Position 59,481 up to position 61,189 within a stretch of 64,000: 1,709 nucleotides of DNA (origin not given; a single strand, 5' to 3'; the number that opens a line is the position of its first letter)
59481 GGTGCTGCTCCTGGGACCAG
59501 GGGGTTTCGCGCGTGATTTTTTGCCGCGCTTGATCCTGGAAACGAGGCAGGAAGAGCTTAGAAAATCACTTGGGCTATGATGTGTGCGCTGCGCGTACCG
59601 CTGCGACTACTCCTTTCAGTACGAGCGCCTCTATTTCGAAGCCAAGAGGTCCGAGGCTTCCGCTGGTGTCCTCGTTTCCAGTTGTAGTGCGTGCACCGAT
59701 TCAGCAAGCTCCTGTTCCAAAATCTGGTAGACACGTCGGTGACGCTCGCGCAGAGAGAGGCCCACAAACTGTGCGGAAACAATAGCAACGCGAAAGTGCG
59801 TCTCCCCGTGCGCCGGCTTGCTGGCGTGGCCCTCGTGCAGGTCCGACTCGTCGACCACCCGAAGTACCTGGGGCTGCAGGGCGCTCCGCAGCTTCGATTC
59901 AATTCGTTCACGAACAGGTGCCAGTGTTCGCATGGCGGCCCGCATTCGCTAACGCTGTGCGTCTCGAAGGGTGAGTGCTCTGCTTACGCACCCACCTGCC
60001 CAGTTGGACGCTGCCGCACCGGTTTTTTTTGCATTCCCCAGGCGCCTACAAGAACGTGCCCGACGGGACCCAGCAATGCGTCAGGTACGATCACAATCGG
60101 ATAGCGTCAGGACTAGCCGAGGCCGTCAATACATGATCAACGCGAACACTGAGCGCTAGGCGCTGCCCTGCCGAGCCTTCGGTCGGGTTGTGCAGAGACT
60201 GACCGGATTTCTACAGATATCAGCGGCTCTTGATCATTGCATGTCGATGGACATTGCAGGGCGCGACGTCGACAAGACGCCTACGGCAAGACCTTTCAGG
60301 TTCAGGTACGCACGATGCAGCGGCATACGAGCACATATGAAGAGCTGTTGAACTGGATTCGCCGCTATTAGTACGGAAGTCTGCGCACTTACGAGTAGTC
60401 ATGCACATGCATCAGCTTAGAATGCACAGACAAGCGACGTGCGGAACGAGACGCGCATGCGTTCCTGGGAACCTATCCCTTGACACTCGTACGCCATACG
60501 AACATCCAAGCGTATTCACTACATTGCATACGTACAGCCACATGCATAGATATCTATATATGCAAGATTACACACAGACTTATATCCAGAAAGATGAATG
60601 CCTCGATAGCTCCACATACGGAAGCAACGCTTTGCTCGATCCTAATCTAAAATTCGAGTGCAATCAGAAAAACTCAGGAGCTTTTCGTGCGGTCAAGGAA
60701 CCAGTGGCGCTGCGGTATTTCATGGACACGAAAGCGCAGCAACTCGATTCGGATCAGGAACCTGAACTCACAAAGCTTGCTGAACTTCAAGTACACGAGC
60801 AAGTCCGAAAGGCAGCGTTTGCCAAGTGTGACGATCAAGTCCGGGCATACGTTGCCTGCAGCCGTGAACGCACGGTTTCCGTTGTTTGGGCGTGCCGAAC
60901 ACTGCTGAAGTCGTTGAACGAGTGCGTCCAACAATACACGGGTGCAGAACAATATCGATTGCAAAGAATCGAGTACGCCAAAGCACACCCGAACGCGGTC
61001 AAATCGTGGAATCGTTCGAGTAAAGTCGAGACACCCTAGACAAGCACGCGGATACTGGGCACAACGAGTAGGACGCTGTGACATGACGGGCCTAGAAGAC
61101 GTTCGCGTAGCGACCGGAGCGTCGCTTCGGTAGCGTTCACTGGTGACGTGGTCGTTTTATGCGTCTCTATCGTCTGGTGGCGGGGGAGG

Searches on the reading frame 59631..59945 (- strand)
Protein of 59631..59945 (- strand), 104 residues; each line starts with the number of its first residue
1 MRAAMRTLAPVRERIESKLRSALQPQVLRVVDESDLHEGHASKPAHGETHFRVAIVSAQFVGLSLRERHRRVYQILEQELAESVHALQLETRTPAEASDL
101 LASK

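Call 9: list_cluster_members(proteins=[window:59631-59945:-, window:60401-61039:+, P0003, P0002, window:55196-57808:-])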
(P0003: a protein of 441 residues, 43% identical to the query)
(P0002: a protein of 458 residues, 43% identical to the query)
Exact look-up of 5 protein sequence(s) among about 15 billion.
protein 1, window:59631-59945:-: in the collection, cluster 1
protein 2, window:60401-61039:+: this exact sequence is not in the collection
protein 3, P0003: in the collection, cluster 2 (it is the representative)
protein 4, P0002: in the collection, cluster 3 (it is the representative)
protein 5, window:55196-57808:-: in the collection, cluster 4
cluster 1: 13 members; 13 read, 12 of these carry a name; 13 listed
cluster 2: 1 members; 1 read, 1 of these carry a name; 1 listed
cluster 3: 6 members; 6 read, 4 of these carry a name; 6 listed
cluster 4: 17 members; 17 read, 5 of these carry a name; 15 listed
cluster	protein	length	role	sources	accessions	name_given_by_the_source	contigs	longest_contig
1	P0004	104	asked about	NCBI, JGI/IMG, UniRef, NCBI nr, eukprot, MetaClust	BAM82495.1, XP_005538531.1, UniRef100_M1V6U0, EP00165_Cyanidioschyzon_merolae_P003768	transcriptional regulator bolA [Cyanidioschyzon merolae strain 10D] | BolA protein | Transcriptional regulator bolA n=1 Tax=Cyanidioschyzon merolae (strain NIES-3377 / 10D) ...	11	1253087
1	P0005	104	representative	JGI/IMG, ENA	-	BolA protein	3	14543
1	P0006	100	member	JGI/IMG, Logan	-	BolA protein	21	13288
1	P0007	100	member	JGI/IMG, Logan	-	BolA protein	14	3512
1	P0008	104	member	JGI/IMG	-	BolA protein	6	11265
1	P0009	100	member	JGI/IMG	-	BolA protein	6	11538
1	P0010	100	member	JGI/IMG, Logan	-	BolA protein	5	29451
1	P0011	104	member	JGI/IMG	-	BolA protein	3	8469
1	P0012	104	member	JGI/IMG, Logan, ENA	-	BolA protein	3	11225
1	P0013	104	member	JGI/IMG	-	BolA protein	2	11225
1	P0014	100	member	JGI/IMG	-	BolA protein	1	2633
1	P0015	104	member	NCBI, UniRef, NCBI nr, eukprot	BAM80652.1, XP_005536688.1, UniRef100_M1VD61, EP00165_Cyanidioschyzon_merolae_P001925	transcriptional regulator bolA [Cyanidioschyzon merolae strain 10D] | Transcriptional regulator bolA n=1 Tax=Cyanidioschyzon merolae (strain NIES-3377 / 10D) ... | XP_005536688.1 transcriptional regulator bolA [Cyanidioschyzon merolae strain 10D]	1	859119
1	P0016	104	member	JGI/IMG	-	-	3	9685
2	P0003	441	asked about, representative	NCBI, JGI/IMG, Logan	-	DNA topoisomerase VI subunit A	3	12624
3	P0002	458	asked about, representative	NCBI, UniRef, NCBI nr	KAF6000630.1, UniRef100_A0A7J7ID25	Mei-w68p [Cyanidiococcus yangmingshanensis] | DNA topoisomerase (ATP-hydrolyzing) n=1 Tax=Cyanidiococcus yangmingshanensis ...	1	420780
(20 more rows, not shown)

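Call 48: search_protein_families(library=pfam, proteins=[window:59631-59945:-], max_evalue=0.00001)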
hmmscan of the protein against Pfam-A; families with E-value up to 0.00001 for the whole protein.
window:59631-59945:- (104 aa): 1 family
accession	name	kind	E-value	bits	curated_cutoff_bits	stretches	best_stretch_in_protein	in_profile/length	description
PF01722.23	BolA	-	1.1e-28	99.8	25.7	1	19-96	1-76/76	BolA-like protein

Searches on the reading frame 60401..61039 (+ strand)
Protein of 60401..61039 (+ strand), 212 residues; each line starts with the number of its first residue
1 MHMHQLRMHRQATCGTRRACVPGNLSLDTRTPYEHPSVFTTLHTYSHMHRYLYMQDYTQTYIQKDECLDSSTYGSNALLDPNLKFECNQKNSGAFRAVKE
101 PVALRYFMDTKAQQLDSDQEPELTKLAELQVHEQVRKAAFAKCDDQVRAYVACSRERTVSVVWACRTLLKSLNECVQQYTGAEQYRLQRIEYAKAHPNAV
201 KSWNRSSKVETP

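Call 48: search_protein_families(library=pfam, proteins=[window:60401-61039:+], max_evalue=0.00001)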
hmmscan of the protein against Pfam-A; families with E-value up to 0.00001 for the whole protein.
window:60401-61039:+ (212 aa): 1 family
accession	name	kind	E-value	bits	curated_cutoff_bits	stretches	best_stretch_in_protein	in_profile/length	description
PF08583.15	Cmc1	-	1.6e-14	54.2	22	1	131-189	1-61/70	Cytochrome c oxidase biogenesis protein Cmc1 like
